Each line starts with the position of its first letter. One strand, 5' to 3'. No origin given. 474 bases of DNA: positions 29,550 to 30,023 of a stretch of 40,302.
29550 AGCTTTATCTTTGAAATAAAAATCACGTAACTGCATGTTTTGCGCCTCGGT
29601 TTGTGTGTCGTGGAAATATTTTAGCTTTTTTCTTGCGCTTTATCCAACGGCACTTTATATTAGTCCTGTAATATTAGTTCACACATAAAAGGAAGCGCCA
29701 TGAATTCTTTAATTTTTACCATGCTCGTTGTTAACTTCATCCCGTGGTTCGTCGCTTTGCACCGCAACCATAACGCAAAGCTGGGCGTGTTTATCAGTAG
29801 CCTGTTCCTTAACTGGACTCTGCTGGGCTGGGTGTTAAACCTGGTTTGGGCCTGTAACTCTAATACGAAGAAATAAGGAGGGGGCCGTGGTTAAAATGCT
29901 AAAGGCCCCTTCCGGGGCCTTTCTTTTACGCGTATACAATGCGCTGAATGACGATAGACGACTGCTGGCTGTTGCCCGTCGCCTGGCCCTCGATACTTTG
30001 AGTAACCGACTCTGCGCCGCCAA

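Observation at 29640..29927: Imm-like superinfection-immunity membrane protein inserted antisense between the tail-chaperone and major-tail genes, with its own promoter and bidirectional terminator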

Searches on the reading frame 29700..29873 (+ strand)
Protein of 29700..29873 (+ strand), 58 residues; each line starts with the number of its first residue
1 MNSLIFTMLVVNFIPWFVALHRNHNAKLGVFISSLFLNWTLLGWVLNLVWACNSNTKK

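Call 3: search_protein_families(library=pfam, proteins=[window:29700-29873:+], max_evalue=1)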
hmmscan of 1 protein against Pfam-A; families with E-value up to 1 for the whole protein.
window:29700-29873:+ (58 aa): 2 families
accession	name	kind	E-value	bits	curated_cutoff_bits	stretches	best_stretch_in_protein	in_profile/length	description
PF14373.11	Imm_superinfect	-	4.7e-12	46.1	27.9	1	13-52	3-42/42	Superinfection immunity protein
PF11742.13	DUF3302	-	0.0072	16.9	32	1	3-53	15-66/77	Protein of unknown function (DUF3302)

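Call 4: search_protein_families(library=phrogs, proteins=[window:29700-29873:+], max_evalue=1)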
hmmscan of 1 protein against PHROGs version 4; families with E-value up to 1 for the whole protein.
window:29700-29873:+ (58 aa): 4 families
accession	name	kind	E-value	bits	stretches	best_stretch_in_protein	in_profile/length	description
phrog_1039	-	moron, auxiliary metabolic gene and host takeover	1.3e-19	71.8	1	5-58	122-175/199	immunity to superinfection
phrog_1584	-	unknown function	6.9e-06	27.3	1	5-52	56-103/105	-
phrog_8436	-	unknown function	0.017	16.2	1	3-54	3-46/110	-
phrog_15593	-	unknown function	0.036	15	1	8-51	19-62/123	-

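Call 13: search_dna_similar(query=window:29700-29873:+, collection=phages, mode=protein, max_rows=60, max_evalue=0.001)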
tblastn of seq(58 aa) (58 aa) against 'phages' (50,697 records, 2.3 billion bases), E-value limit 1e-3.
Records with a match: 1305; places in all: 1305; records where one place covers at least 80% of the query: 1220.
Best place of each record, by identity: 80-90% 1; 60-80% 73; <60% 1231.
By first word of the organism name: Escherichia 632; Salmonella 294; Klebsiella 136; Shigella 81; Enterobacteria 43; Yersinia 25; Serratia 11; Proteus 10; Tequatrovirus 10; Kagunavirus 8; and 19 more.
By host as written in the record: Escherichia coli 278; - 128; Salmonella enterica subsp. enterica serovar Enteritidis 50; Salmonella enterica 49; Salmonella sp. 36; Klebsiella pneumoniae 26; Escherichia coli B 23; Escherichia coli O157:H7 22; and 290 more.
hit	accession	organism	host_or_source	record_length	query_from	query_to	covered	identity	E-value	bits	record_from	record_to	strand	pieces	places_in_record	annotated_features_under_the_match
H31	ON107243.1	Klebsiella phage 37P2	Klebsiella pneumoniae TCU_KP_37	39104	1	58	100%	84.5%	3e-26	103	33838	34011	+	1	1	superinfection immunity protein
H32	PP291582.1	Escherichia phage vB_EcoS_UTEC10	Escherichia coli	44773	3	58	97%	55.4%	1e-12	66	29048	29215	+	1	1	immunity to superinfection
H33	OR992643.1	Escherichia phage EP-M-A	Escherichia coli (EPEC)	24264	3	58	97%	55.4%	1e-12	65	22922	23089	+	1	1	record has no annotation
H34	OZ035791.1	Kagunavirus LF7074P3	-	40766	3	58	97%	55.4%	1e-12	65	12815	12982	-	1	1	record has no annotation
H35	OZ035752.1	Kagunavirus LF7074P1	-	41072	3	58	97%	55.4%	1e-12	65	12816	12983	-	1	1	record has no annotation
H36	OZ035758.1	Kagunavirus LF7074P1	-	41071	3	58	97%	55.4%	1e-12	65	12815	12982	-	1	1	record has no annotation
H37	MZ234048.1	Escherichia phage vB_EcoS-UTI89UKE1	Escherichia coli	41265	3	58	97%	55.4%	1e-12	65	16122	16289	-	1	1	putative immunity protein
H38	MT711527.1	Escherichia phage vB_EcoS_fTaEco01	Escherichia coli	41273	3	58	97%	55.4%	1e-12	65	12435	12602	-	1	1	superinfection immunity protein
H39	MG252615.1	Escherichia phage vB_EcoS_HSE2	Escherichia coli 40371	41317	3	58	97%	55.4%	1e-12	65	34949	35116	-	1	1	hypothetical protein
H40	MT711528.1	Escherichia phage vB_EcoS_fTaEco03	Escherichia coli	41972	3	58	97%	55.4%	1e-12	65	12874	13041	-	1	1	superinfection immunity protein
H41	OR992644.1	Escherichia phage EP-B-K_E2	Escherichia coli (EPEC)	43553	3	58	97%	55.4%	1e-12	65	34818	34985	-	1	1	record has no annotation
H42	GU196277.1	Escherichia phage K1G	Escherichia coli O18:K1:H7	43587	3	58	97%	55.4%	1e-12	65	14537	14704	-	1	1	hypothetical protein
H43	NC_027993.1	Escherichia phage K1G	Escherichia coli O18:K1:H7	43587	3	58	97%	55.4%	1e-12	65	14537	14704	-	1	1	immunity to superinfection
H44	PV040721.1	Escherichia phage BUCT825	Escherichia coli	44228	3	58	97%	55.4%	1e-12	65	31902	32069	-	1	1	hypothetical protein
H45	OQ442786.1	Escherichia phage JSSK01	Escherichia coli K1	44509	3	58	97%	55.4%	1e-12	65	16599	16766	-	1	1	calcineurin-like phosphoesterase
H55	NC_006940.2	Salmonella phage SS3e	Salmonella enterica subsp. enterica ...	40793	1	56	97%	55.4%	3e-11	61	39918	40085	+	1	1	immunity to superinfection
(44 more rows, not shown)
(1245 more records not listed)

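Call 21: get_annotated_region(hit=H43, flank=4000)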
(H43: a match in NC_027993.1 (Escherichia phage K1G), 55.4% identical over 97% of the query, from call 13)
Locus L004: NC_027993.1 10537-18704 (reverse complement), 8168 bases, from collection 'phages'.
description: Escherichia phage K1G, complete genome.
organism: Escherichia phage K1G (NCBI taxid 698486)
taxonomy: Viruses; Duplodnaviria; Heunggongvirae; Uroviricota; Caudoviricetes; Guernseyvirinae; Kagunavirus; Kagunavirus K1G
host: Escherichia coli O18:K1:H7; source: -; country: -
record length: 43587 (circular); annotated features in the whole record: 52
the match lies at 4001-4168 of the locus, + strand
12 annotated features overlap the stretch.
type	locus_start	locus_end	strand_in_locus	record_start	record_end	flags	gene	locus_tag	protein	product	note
CDS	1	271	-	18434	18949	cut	-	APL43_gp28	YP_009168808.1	minor tail protein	ORF25; similar to SETP3 and KS5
CDS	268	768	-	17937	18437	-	-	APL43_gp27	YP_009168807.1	hypothetical protein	ORF24; similar to KS5 and MB78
CDS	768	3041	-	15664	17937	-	-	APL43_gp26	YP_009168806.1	tail length tape measure protein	ORF23; similar to SETP3 and KS5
CDS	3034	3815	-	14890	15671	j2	-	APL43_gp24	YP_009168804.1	tail assembly chaperone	ORF22B; similar to SETP3 and KS5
CDS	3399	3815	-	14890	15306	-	-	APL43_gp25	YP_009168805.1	tail assembly chaperone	ORF22A; similar to SETP3 and KS5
CDS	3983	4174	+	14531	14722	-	-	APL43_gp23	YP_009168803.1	immunity to superinfection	ORF21; similar to SETP3 and KS5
CDS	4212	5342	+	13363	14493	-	-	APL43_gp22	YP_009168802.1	DNA repair exonuclease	ORF20; similar to SETP3, Era103 and T1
CDS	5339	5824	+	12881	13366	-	-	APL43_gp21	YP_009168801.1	polynucleotide kinase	ORF19; similar to Era103, T1 and RB69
CDS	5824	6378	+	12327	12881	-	-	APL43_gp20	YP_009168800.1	ATP-binding protein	ORF18; similar to Era103 and T1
CDS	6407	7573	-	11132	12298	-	-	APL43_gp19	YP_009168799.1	putative tail protein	ORF17; similar to SETP3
CDS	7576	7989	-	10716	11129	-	-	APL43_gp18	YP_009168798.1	tail terminator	ORF16; similar to SETP3 and KS5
CDS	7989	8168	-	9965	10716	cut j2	-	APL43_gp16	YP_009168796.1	tail completion or Neck1 protein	ORF14B; similar to SETP3 and KS5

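Call 22: get_annotated_region(hit=H55, flank=4000)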
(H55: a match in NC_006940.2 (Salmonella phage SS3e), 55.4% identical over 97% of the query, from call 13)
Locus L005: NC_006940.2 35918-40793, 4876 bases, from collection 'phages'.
description: Salmonella phage SS3e, complete genome.
organism: Salmonella phage SS3e (NCBI taxid 293644)
taxonomy: Viruses; Duplodnaviria; Heunggongvirae; Uroviricota; Caudoviricetes; Guernseyvirinae; Jerseyvirus; Jerseyvirus SS3e
host: Salmonella enterica subsp. enterica serovar Typhimurium; source: sewage; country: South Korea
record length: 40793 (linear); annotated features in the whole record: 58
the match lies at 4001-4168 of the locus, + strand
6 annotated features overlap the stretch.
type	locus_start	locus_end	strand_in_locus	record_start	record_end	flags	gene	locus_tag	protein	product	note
CDS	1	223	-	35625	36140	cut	-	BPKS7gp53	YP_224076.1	minor tail protein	orf54; similar to Bacteriophage MB78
CDS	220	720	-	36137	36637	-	-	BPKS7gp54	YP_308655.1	hypothetical protein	orf55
CDS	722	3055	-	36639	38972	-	-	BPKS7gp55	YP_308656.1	tail length tape measure protein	orf56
CDS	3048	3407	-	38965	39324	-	-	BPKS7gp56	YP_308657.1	tail assembly chaperone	orf57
CDS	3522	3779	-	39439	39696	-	-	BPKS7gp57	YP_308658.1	tail assembly chaperone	orf58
CDS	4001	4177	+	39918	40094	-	-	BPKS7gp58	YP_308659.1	immunity to superinfection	orf59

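Call 60: find_homologous_proteins(query=window:29700-29873:+, max_evalue=0.001)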
Query seq(58 aa) (58 aa): 7 proteins with E <= 0.001 among 7 candidates.
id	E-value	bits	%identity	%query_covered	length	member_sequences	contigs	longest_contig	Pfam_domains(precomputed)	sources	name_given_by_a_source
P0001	4.2e-27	110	84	100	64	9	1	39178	PF14373.12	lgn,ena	-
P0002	6.5e-24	100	76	100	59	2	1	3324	PF14373.12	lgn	-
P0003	4.2e-22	95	75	98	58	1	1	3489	PF14373.12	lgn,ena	-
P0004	5.3e-21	91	74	98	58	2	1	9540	PF14373.12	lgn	-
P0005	8.6e-21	91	74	98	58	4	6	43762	PF14373.12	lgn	-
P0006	2.3e-20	89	70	98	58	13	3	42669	PF14373.12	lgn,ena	-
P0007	1.6e-19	87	78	84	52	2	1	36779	PF14373.12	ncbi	ncbi:TPA: superinfection immunity protein [Enterobacter hormaechei]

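Call 70: find_homologous_proteins(query=A2, max_evalue=0.001)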
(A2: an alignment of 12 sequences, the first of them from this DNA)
Query A2 (12 sequences) (58 aa, profile of the alignment): 128 proteins with E <= 0.001 among 1904 candidates; the best 120 are listed.
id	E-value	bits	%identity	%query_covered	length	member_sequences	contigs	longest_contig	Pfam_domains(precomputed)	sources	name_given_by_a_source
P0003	8.1e-30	120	75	98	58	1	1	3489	PF14373.12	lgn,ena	-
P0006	9.3e-30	120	70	98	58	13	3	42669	PF14373.12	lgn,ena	-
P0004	1.2e-29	120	74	98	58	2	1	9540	PF14373.12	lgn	-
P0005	1.3e-29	119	74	98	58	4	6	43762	PF14373.12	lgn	-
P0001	2.2e-29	119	84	100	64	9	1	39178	PF14373.12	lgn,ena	-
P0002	1.1e-28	116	76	100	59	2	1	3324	PF14373.12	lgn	-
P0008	2.2e-27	112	78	100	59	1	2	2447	PF14373.12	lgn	-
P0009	8.5e-27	110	67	98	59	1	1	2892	PF14373.12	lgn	-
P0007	1.1e-26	110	78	84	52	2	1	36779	PF14373.12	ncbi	ncbi:TPA: superinfection immunity protein [Enterobacter hormaechei]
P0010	1.3e-26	110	67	100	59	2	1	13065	PF14373.12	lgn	-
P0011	9.4e-25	104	64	76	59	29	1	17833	PF14373.12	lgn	-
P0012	3.1e-24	102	57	97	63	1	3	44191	PF14373.12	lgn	-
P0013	1.8e-23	100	52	97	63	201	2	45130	PF14373.12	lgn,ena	-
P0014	2.4e-23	99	52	93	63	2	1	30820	PF14373.12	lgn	-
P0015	2.6e-23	99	54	97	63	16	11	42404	PF14373.12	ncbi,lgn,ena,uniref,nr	ncbi:hypothetical protein HmCmsJML201_03036 [Escherichia coli]|uniref:superinfection immunity protei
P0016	3.0e-23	99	57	88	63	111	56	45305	PF11742.14,PF14373.12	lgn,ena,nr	nr:MAG: superinfection immunity protein [Bacteriophage sp.]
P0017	8.1e-23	98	58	83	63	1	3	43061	PF14373.12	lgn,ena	-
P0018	2.3e-22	96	55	88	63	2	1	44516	PF11742.14,PF14373.12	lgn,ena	-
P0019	1.4e-20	91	36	86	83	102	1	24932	PF14373.12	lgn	-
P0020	1.7e-20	90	52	97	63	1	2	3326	PF14373.12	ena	-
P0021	3.4e-20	89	36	86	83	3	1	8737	PF14373.12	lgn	-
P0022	4.3e-20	89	35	88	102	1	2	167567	PF14373.12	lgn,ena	-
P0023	9.8e-20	88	36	86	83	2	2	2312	PF14373.12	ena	-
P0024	2.1e-19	87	40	86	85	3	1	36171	PF14373.12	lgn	-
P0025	3.9e-19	86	36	86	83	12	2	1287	PF14373.12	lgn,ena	-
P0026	6.8e-19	85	45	95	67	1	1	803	PF14373.12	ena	-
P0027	9.0e-19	85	48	86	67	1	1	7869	PF14373.12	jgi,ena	-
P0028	1.1e-17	81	48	93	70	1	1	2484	PF14373.12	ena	-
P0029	2.3e-17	80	34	86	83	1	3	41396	PF14373.12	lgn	-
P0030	2.4e-17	80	45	97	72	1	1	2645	PF14373.12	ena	-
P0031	1.0e-16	78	48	93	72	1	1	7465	PF14373.12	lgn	-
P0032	1.2e-16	78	58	83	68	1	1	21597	PF14373.12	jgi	-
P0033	3.9e-16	76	46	90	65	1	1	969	PF14373.12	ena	-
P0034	5.2e-16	76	46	97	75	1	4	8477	PF14373.12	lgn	-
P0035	5.7e-16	76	58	74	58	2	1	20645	PF14373.12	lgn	-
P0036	1.1e-15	75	46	83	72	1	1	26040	PF14373.12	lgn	-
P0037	3.5e-15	73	33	84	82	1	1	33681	PF14373.12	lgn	-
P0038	3.5e-15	73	42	95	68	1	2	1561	PF14373.12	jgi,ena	-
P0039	5.7e-15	73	53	95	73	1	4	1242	PF14373.12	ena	-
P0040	5.8e-15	73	42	95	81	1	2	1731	PF14373.12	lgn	-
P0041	5.9e-15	73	48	79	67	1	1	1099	PF14373.12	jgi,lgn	jgi:hypothetical protein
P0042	7.9e-15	72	42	91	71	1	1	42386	PF14373.12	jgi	jgi:hypothetical protein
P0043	1.4e-14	71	46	79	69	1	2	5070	PF14373.12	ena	-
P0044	1.6e-14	71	33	84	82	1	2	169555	PF14373.12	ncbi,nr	ncbi:immunity to superinfection [Escherichia phage UGJNEcP2]|nr:immunity to superinfection [Escheric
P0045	1.8e-14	71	31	84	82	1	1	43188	PF14373.12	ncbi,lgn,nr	ncbi:superinfection immunity protein [Shigella sonnei]|nr:superinfection immunity protein [Shigella 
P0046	1.9e-14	71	41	93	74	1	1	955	PF14373.12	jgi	jgi:hypothetical protein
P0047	2.0e-14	71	44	86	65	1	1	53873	PF14373.12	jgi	jgi:hypothetical protein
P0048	2.3e-14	71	45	81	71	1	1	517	PF14373.12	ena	-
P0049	2.8e-14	70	31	84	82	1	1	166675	PF14373.12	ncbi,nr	ncbi:hypothetical protein G2285_00033 [Escherichia phage vB_EcoM_G2285]|nr:hypothetical protein G228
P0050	3.0e-14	70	33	84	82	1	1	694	PF14373.12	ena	-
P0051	3.1e-14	70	38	97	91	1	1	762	PF14373.12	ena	-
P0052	6.0e-14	69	31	84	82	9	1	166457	PF14373.12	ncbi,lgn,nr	ncbi:immunity to superinfection membrane protein [Escherichia phage vB_EcoM_SQ17]|nr:immunity to sup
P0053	6.7e-14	69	45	97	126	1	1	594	PF14373.12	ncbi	-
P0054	1.2e-13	68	46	79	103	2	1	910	PF14373.12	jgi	-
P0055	2.6e-13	67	31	84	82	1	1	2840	PF14373.12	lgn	-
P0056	2.6e-13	67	46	86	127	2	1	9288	PF09851.15,PF14373.12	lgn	-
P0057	4.6e-13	66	47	74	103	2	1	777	PF14373.12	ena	-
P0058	6.2e-13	66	50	86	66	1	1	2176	PF14373.12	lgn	-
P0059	1.1e-12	65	53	74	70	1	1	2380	PF14373.12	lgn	-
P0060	1.2e-12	65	52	76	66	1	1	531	PF14373.12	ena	-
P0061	1.7e-12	65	47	88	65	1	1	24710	PF14373.12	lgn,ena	-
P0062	6.7e-12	63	46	88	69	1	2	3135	PF14373.12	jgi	-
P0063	8.0e-12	63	43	76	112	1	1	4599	PF09851.15,PF14373.12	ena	-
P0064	9.7e-12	62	41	100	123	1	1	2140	PF14373.12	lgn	-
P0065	1.1e-11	62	35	93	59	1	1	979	PF14373.12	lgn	-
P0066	1.2e-11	62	37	60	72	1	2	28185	PF14373.12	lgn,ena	-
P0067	1.4e-11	62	35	93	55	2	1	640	PF14373.12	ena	-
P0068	1.9e-11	61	43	90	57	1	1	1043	PF14373.12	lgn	-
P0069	2.7e-11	61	42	95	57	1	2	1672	PF14373.12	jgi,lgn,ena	jgi:hypothetical protein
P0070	4.8e-11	60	43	72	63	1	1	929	PF14373.12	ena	-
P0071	7.6e-11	59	33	84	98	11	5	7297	PF14373.12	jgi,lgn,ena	jgi:hypothetical protein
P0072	7.7e-11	59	37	93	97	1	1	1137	PF14373.12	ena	-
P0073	8.9e-11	59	42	78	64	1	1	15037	PF14373.12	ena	-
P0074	1.1e-10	59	39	98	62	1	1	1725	PF14373.12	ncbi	-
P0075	1.4e-10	59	47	81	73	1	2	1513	PF14373.12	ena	-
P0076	1.8e-10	58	53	88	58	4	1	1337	PF14373.12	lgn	-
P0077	2.1e-10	58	48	86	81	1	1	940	PF14373.12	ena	-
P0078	2.2e-10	58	40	83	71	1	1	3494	PF14373.12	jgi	jgi:hypothetical protein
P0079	2.6e-10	58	44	93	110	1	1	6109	PF09851.15,PF14373.12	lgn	-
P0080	5.1e-10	57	42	90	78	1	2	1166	PF14373.12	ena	-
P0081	5.1e-10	57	50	72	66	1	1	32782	PF14373.12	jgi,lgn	jgi:hypothetical protein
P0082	8.6e-10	56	48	86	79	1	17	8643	PF14373.12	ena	-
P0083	1.0e-9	56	47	84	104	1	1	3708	PF09851.15,PF14373.12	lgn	-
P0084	1.3e-9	55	41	84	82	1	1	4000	PF14373.12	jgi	jgi:Superinfection immunity protein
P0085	1.5e-9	55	44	74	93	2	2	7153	PF13240.12,PF14373.12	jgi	-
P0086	1.7e-9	55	41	98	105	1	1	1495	PF09851.15,PF14373.12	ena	-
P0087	2.6e-9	54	46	67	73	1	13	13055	PF14373.12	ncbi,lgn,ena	-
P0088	2.6e-9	54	37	93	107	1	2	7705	PF14373.12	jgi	jgi:hypothetical protein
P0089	2.9e-9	54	47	74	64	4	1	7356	PF14373.12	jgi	jgi:hypothetical protein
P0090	2.9e-9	54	44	71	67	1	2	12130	PF14373.12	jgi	jgi:hypothetical protein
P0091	3.9e-9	54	46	67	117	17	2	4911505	PF09851.15,PF14373.12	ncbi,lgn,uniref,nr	ncbi:superinfection immunity protein [Chryseobacterium gambrini]|uniref:superinfection immunity prot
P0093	6.2e-9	53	32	86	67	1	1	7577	PF11742.14,PF14373.12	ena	-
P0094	6.5e-9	53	35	95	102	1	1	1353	PF14373.12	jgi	jgi:hypothetical protein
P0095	6.5e-9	53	39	95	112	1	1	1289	PF14373.12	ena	-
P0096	8.3e-9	53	41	79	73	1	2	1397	PF14373.12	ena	-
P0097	9.7e-9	53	51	81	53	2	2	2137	PF14373.12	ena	-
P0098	1.6e-8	52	39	95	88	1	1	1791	PF14373.12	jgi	jgi:hypothetical protein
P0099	1.7e-8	52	43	81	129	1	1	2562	PF14373.12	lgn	-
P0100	2.0e-8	52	41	79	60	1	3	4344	PF14373.12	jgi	jgi:hypothetical protein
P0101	2.4e-8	51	46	67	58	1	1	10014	PF14373.12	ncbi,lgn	ncbi:MAG: superinfection immunity protein [bacterium]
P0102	2.5e-8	51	28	86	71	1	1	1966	PF14373.12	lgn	-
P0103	2.8e-8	51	40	95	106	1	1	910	PF14373.12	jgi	jgi:hypothetical protein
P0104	4.2e-8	51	41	79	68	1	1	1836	PF14373.12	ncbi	-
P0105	4.4e-8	51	31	84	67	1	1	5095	PF14373.12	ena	-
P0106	9.1e-8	50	30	91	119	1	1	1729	PF14373.12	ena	-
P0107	1.9e-7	48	40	72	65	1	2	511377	PF14373.12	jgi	jgi:hypothetical protein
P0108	2.6e-7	48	42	91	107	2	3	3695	PF09851.15,PF14373.12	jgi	jgi:hypothetical protein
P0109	4.9e-7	47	29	97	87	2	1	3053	PF14373.12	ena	-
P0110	6.8e-7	47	36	48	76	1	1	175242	PF14373.12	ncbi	-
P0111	7.4e-7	47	36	86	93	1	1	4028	PF14373.12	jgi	jgi:hypothetical protein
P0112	1.2e-6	46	36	95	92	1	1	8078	PF14373.12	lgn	-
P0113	1.3e-6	46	37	84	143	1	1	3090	PF14373.12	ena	-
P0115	1.5e-6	46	41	83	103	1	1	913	PF09851.15,PF14373.12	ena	-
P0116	1.8e-6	45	44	86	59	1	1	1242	PF14373.12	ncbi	-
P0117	1.8e-6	45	30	81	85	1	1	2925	PF14373.12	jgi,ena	-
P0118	2.1e-6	45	41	76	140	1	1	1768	PF14373.12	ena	-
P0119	5.9e-6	44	35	91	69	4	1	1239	PF14373.12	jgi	-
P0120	7.0e-6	43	38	81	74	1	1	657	PF14373.12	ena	-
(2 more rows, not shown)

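Call 78: predict_structure(alignment_id=A3)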
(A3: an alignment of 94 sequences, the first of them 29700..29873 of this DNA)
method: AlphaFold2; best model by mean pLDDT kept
length: 58 residues; sequences in the alignment: 94
mean_pLDDT: 94.9   pTM: 0.76
mean pLDDT of the five models: 94.9, 94.9, 94.5, 93.8, 93.8
residues with pLDDT >= 90: 54; 70-90: 3; 50-70: 1; < 50: 0
segments of 3 or more residues with pLDDT < 50: none
pLDDT, mean of each block of 10 residues (from residue 1): 88 98 97 96 98 93
secondary structure, 60 per line:
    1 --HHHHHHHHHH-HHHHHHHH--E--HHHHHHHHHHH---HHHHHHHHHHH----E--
elements in order: H3-12 H14-21 H27-37 H41-51

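Call 79: search_solved_structures(query=A2, max_evalue=1)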
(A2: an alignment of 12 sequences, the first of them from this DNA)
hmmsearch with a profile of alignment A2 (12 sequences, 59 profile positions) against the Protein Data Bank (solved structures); distinct sequences matched with E-value up to 1: 1.
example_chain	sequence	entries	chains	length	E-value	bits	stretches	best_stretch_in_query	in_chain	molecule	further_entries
8c29_W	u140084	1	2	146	0.75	12.9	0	28-51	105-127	PSII 6.1 kDa protein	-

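Call 82: fold_search(model_id=the predicted structure, library=pdb)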
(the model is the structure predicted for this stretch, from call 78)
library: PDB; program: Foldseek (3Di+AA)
matches with E <= 10: 0; with E <= 0.001: 0
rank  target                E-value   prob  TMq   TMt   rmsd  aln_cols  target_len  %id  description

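Call 83: find_encoding_contigs(protein=P0006, flank=4000, max_places=3)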
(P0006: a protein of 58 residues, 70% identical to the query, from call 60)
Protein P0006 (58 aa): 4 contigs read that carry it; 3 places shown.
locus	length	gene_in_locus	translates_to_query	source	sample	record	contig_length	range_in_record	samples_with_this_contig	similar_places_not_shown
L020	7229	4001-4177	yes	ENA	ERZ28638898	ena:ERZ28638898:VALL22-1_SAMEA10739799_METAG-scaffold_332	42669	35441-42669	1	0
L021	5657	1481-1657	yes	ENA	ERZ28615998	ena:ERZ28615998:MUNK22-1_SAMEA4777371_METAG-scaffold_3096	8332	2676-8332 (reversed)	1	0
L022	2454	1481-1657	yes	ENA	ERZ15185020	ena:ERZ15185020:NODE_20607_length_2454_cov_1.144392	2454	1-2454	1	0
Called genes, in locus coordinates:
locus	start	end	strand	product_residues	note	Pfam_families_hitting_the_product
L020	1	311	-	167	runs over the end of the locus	PF08875:DUF1833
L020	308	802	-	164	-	-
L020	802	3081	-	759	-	PF20155:TMP_3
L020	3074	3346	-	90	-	PF23812:Phage_TAC_18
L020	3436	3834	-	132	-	PF08748:Phage_TAC_4 (weak)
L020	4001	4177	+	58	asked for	PF14373:Imm_superinfect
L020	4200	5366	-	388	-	PF18906:Phage_tube_2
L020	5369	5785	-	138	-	PF13554:Phage_tail_terminator_5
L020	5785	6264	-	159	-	PF13392:HNH_3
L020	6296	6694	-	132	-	-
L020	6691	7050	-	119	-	-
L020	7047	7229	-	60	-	?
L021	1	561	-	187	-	?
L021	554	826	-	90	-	PF23812:Phage_TAC_18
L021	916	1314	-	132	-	PF08748:Phage_TAC_4 (weak)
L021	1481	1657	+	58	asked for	PF14373:Imm_superinfect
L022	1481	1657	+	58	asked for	PF14373:Imm_superinfect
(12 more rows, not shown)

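Call 90: search_protein_families(library=ncbifam, proteins=[window:29700-29873:+], max_evalue=0.01)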
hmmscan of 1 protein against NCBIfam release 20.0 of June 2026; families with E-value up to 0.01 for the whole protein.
window:29700-29873:+ (58 aa): 0 families

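Call 91: search_protein_families(library=padloc, proteins=[window:29700-29873:+], max_evalue=0.01)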
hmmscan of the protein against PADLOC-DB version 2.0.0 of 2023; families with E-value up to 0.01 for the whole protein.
window:29700-29873:+ (58 aa): 0 families
